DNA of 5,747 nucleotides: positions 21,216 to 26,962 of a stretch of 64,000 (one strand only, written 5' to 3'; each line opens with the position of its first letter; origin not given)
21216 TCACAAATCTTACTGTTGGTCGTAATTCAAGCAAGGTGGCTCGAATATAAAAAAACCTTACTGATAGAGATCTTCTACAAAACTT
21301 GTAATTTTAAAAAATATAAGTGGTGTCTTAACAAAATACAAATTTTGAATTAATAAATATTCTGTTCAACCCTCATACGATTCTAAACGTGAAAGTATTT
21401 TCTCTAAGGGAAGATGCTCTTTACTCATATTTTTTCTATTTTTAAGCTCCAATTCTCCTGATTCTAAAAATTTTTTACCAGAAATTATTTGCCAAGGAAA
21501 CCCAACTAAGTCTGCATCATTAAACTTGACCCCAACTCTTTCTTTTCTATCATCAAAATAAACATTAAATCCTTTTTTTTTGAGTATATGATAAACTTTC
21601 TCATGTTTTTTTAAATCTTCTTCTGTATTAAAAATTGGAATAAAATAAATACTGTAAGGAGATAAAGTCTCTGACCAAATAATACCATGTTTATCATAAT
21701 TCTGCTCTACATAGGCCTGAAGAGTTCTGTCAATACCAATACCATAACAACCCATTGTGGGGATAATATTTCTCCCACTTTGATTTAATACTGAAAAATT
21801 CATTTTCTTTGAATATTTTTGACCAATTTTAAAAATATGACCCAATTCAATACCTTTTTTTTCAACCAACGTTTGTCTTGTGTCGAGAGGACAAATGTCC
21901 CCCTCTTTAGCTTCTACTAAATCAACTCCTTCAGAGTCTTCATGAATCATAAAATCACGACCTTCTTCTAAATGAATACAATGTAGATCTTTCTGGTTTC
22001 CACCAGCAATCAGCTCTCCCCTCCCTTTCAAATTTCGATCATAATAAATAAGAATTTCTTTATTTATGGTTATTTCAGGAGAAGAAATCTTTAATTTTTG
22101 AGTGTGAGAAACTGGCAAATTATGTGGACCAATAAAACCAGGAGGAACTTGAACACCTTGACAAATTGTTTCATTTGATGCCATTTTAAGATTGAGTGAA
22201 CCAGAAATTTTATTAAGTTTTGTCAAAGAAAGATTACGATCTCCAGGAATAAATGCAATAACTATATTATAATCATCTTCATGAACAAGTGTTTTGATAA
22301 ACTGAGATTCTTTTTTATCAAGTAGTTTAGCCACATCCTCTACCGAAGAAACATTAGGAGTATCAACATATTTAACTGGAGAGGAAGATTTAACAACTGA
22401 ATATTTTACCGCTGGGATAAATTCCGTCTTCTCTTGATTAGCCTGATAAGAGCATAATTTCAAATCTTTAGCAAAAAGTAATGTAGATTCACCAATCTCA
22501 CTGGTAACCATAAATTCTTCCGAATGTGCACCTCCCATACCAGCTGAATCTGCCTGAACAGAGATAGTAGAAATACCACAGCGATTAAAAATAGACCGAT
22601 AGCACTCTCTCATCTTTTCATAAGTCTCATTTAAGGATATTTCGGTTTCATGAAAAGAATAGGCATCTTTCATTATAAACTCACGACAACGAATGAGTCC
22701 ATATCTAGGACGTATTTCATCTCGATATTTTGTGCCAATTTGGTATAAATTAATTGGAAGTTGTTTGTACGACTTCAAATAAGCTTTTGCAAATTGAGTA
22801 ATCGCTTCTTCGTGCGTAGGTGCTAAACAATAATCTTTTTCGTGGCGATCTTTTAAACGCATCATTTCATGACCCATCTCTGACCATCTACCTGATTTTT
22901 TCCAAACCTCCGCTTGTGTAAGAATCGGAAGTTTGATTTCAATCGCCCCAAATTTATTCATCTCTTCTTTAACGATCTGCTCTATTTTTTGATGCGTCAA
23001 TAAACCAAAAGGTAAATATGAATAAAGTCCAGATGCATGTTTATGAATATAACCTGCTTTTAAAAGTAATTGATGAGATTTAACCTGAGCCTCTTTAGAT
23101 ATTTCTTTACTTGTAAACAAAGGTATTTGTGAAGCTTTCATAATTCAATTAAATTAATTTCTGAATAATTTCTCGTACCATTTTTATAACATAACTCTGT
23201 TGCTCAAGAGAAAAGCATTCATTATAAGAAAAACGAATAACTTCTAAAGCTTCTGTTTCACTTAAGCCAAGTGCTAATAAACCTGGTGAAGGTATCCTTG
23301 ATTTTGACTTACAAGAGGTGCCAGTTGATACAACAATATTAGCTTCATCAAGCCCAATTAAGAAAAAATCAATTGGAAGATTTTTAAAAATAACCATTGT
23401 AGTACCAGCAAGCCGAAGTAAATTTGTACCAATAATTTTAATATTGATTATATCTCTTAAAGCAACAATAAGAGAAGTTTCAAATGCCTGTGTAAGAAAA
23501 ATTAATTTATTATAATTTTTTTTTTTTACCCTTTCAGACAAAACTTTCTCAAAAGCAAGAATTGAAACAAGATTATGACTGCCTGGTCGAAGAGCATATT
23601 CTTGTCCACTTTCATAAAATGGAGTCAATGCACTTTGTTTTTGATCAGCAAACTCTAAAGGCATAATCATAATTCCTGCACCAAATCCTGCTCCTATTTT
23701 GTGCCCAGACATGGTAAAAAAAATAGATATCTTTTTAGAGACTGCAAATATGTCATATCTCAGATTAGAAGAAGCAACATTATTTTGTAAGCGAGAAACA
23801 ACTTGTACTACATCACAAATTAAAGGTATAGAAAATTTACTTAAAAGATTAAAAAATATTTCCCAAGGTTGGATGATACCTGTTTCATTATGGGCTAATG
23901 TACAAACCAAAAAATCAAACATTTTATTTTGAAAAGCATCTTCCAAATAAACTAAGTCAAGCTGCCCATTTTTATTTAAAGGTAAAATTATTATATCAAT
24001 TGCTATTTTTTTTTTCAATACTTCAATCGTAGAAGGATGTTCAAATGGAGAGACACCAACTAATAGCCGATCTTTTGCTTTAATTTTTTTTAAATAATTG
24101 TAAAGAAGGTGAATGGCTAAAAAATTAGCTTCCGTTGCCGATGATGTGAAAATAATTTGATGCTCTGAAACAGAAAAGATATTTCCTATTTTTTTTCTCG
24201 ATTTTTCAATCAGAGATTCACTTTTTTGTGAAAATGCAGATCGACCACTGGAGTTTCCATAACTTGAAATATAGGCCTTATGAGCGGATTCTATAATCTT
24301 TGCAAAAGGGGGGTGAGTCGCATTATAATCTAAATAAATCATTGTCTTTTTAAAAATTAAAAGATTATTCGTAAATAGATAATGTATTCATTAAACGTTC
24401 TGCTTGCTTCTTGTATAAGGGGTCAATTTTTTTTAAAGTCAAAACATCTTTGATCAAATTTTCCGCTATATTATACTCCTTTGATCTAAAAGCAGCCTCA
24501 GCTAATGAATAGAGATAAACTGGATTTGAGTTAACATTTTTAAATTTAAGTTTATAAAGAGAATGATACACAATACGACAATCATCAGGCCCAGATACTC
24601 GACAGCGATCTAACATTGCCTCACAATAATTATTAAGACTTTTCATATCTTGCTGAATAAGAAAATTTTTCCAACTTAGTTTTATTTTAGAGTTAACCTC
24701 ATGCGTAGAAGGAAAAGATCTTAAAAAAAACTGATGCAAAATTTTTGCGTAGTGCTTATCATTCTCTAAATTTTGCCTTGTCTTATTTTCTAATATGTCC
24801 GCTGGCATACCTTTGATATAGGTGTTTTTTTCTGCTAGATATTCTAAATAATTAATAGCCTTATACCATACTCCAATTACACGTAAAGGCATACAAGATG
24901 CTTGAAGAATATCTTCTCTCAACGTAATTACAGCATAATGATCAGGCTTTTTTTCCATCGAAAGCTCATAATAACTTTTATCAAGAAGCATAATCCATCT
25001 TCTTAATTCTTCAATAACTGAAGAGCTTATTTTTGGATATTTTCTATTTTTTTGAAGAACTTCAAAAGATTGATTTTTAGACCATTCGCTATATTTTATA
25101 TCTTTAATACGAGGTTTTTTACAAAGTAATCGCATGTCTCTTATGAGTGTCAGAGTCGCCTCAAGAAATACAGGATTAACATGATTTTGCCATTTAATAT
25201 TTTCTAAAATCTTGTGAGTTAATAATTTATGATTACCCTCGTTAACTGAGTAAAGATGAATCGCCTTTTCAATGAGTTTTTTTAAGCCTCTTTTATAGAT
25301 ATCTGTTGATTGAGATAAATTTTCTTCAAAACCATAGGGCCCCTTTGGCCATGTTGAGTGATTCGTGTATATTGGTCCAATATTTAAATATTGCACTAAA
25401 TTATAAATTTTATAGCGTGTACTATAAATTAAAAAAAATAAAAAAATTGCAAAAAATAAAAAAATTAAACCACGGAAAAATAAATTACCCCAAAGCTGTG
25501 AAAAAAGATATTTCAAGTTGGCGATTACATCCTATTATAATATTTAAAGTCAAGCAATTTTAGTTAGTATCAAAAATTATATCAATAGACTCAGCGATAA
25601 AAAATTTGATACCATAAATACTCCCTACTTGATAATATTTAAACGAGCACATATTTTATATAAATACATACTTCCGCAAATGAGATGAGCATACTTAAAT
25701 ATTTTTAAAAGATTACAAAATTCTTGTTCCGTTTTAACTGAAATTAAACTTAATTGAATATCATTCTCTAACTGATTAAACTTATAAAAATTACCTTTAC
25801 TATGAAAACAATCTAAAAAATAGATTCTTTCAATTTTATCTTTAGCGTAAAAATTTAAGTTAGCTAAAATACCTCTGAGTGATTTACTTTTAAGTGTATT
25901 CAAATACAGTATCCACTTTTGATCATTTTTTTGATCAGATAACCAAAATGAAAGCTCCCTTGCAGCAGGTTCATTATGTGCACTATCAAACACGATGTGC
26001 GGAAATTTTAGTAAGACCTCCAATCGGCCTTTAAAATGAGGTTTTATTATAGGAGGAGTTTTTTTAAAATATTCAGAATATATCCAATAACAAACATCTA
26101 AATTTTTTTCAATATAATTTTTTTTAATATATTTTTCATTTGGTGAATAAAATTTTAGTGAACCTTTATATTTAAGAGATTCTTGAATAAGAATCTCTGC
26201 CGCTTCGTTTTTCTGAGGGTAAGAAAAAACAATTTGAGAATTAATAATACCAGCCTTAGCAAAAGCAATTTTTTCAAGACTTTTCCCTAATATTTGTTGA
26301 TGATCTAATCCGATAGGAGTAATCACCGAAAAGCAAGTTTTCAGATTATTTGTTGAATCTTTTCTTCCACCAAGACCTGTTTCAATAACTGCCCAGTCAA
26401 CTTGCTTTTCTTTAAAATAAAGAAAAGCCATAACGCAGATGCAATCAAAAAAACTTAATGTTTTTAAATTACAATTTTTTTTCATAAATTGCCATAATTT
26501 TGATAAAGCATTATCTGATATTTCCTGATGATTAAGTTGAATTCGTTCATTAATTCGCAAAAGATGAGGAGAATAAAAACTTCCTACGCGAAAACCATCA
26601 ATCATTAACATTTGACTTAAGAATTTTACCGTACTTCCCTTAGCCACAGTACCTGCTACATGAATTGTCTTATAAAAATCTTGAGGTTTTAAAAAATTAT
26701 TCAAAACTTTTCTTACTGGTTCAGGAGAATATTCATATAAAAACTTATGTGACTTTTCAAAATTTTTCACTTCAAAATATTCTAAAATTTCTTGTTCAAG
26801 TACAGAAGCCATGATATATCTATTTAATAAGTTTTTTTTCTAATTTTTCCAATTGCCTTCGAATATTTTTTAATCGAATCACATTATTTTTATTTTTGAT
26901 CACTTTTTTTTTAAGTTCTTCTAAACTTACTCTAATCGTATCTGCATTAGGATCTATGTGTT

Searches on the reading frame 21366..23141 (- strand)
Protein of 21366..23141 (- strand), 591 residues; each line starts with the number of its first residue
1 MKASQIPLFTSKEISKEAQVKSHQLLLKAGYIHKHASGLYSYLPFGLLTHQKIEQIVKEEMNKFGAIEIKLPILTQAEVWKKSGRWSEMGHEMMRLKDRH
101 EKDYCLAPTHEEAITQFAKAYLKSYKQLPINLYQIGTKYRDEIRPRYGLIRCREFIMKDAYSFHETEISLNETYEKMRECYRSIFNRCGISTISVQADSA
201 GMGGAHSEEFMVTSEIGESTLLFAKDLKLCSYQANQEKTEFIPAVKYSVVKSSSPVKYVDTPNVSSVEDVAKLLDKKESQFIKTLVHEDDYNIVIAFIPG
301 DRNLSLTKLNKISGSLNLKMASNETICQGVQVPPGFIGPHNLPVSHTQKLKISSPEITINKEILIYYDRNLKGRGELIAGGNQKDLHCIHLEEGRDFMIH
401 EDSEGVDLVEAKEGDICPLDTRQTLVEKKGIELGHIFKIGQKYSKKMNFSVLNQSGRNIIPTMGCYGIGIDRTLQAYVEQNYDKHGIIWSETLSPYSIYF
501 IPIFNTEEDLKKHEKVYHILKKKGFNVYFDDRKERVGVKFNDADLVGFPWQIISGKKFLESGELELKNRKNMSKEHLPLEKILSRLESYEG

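Call 23: search_protein_families(library=ncbifam, proteins=[window:21366-23141:-], max_evalue=0.00001)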
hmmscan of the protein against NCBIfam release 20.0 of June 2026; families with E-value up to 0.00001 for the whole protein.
window:21366-23141:- (591 aa): 14 families
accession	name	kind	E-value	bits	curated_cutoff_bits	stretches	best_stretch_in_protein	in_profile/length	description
NF006625.0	PRK09194.1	equivalog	2.3e-202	673.8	558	1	1-586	1-558/559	proline--tRNA ligase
TIGR00409.1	proS_fam_II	equivalog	5e-174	580.3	306.7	1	1-584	1-563/568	proline--tRNA ligase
NF008979.1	PRK12325.1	exception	4.3e-141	470.7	550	2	1-272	1-268/437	proline--tRNA ligase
TIGR00408.1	proS_fam_I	equivalog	4.6e-37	128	437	2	426-587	214-378/475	proline--tRNA ligase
TIGR00418.1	thrS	equivalog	3.9e-32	111.9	383.65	2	19-193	169-347/565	threonine--tRNA ligase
NF003211.1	PRK04173.1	equivalog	1.4e-26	93.4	312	2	442-584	303-452/454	glycine--tRNA ligase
TIGR00389.1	glyS_dimeric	equivalog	4.4e-24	84.9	243.3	2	436-587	406-562/565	glycine--tRNA ligase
TIGR00442.1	hisS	equivalog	4.3e-19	68.8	286.75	2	37-208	4-170/406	histidine--tRNA ligase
NF003068.0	PRK03991.1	equivalog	1.7e-17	63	484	2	470-587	470-589/613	threonine--tRNA ligase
TIGR00011.1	YbaK_EbsC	equivalog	1.7e-08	34.3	153.25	1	257-326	18-88/152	Cys-tRNA(Pro) deacylase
NF009085.0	PRK12420.1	equivalog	2e-08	34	540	0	36-159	7-126/426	histidine--tRNA ligase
TIGR00414.1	serS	equivalog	1.3e-07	31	301.65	1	62-203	188-329/418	serine--tRNA ligase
TIGR02367.1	PylS_Cterm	equivalog_domain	1.1e-06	28.2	178.15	1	52-200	30-169/242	pyrrolysine--tRNA(Pyl) ligase large subunit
NF002120.0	PRK00960.1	equivalog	3.4e-06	25.9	611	0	427-481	440-490/518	serine--tRNA ligase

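Call 25: find_homologous_proteins(query=window:21366-23141:-, max_evalue=1e-50)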
Query window:21366-23141:- (591 aa): 7997 proteins with E <= 1e-50 among 8000 candidates; the best 120 are listed.
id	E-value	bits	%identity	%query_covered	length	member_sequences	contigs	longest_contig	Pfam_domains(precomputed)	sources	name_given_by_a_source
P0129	0.0e+0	1287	95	100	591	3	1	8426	PF03129.26,PF00587.31,PF04073.21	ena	-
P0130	4.6e-285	965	70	99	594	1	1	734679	PF03129.26,PF00587.31,PF04073.21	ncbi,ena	-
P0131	2.7e-282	956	69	99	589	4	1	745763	PF03129.26,PF00587.31,PF04073.21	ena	-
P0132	2.7e-246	837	62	98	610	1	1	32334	PF03129.26,PF00587.31,PF04073.21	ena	-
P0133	1.0e-233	796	59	99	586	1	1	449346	PF03129.26,PF00587.31,PF04073.21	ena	-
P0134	9.0e-233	792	60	99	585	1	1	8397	PF03129.26,PF00587.31,PF04073.21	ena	-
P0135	4.3e-217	741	57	99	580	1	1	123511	PF03129.26,PF00587.31,PF04073.21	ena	-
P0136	3.0e-214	731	56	97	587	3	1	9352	PF03129.26,PF00587.31,PF04073.21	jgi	jgi:prolyl-tRNA synthetase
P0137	1.3e-213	729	58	95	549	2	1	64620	PF03129.26,PF00587.31,PF04073.21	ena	-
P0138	1.2e-212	726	56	99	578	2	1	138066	PF03129.26,PF00587.31,PF04073.21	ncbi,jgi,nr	ncbi:MAG: proline--tRNA ligase [Spirochaetia bacterium]|nr:proline--tRNA ligase [Spirochaetia bacter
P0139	3.3e-211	721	54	99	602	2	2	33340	PF03129.26,PF00587.31,PF04073.21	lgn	-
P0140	4.5e-211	721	56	99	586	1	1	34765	PF03129.26,PF00587.31,PF04073.21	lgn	-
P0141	1.2e-210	719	55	99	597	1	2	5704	PF03129.26,PF00587.31,PF04073.21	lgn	-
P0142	3.7e-210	718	54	99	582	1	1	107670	PF03129.26,PF00587.31,PF04073.21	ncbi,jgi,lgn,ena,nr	ncbi:MAG: proline--tRNA ligase [Spirochaetia bacterium]|nr:proline--tRNA ligase [Spirochaetia bacter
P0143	6.7e-209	714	55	99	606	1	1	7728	PF03129.26,PF00587.31,PF04073.21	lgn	-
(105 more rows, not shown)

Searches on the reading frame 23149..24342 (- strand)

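Call 23: search_protein_families(library=ncbifam, proteins=[window:23149-24342:-], max_evalue=0.00001)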
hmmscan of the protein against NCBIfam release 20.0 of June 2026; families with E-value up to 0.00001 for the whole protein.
window:23149-24342:- (397 aa): 13 families
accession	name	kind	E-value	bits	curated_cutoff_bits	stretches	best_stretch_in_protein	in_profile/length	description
TIGR03402.1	FeS_nifS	equivalog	3.5e-45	154.4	530.75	1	2-396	1-373/379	cysteine desulfurase NifS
TIGR03235.1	DNA_S_dndA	equivalog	2e-39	135.9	480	1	3-373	1-353/353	cysteine desulfurase DndA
NF002806.0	PRK02948.1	subfamily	2.4e-38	132.1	304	1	1-395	1-374/381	IscS subfamily cysteine desulfurase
TIGR02006.1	IscS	equivalog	6.1e-33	114.4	643.2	1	2-396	5-378/402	IscS subfamily cysteine desulfurase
NF010611.0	PRK14012.1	equivalog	7.5e-32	110.7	548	1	2-396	7-382/406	IscS subfamily cysteine desulfurase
TIGR03403.1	nifS_epsilon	equivalog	7.3e-28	97.4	587.7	1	2-396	1-376/382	NifS family cysteine desulfurase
TIGR01977.1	am_tr_V_EF2568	hypoth_equivalog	1.8e-20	73.3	377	1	2-344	1-337/376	cysteine desulfurase family protein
TIGR01979.1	sufS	subfamily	3e-18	65.9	475.1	1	1-344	19-361/403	SufS family cysteine desulfurase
NF040779.1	Sec_lyase_SclA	exception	1.9e-10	40.2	525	1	2-307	1-298/378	selenocysteine lyase SclA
TIGR04343.1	egtE_PLP_lyase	equivalog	6.9e-10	38.3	400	1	45-192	56-194/370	ergothioneine biosynthesis PLP-dependent enzyme EgtE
NF006791.0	PRK09295.1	equivalog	3.4e-09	36.3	661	1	1-225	24-236/406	cysteine desulfurase SufS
NF008126.0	PRK10874.1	equivalog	5.7e-08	32.3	607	1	2-203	21-222/401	cysteine desulfurase CsdA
NF041166.1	f2_encap_cargo1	exception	3.3e-07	29.8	800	1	2-225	247-458/623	family 2A encapsulin nanocompartment cargo protein cysteine desulfurase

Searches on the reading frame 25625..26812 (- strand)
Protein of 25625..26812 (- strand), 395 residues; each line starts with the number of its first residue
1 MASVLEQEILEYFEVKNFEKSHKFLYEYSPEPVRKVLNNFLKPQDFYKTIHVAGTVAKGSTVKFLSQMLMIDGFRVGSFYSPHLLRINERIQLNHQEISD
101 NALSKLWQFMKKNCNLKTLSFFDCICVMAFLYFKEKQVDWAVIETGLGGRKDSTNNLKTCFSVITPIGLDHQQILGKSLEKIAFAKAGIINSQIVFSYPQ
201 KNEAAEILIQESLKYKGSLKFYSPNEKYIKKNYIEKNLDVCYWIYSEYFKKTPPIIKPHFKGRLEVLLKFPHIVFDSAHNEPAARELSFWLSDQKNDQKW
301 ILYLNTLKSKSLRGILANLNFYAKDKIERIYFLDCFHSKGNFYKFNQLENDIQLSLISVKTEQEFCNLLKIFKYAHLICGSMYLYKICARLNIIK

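Call 23: search_protein_families(library=ncbifam, proteins=[window:25625-26812:-], max_evalue=0.00001)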
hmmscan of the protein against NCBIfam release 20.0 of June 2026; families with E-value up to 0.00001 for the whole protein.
window:25625-26812:- (395 aa): 3 families
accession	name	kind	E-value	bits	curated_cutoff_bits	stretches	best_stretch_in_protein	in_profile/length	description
TIGR01499.1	folC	subfamily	4e-76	257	162.65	2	32-228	3-203/400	bifunctional protein FolC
NF047860.1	Tet-DihydfolSynFolCMyb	equivalog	8.3e-43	147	700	1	35-214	51-237/468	bifunctional tetrahydrofolate synthase/dihydrofolate synthase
NF008101.0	PRK10846.1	equivalog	1.5e-36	126.1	360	1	39-192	43-194/422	bifunctional tetrahydrofolate synthase/dihydrofolate synthase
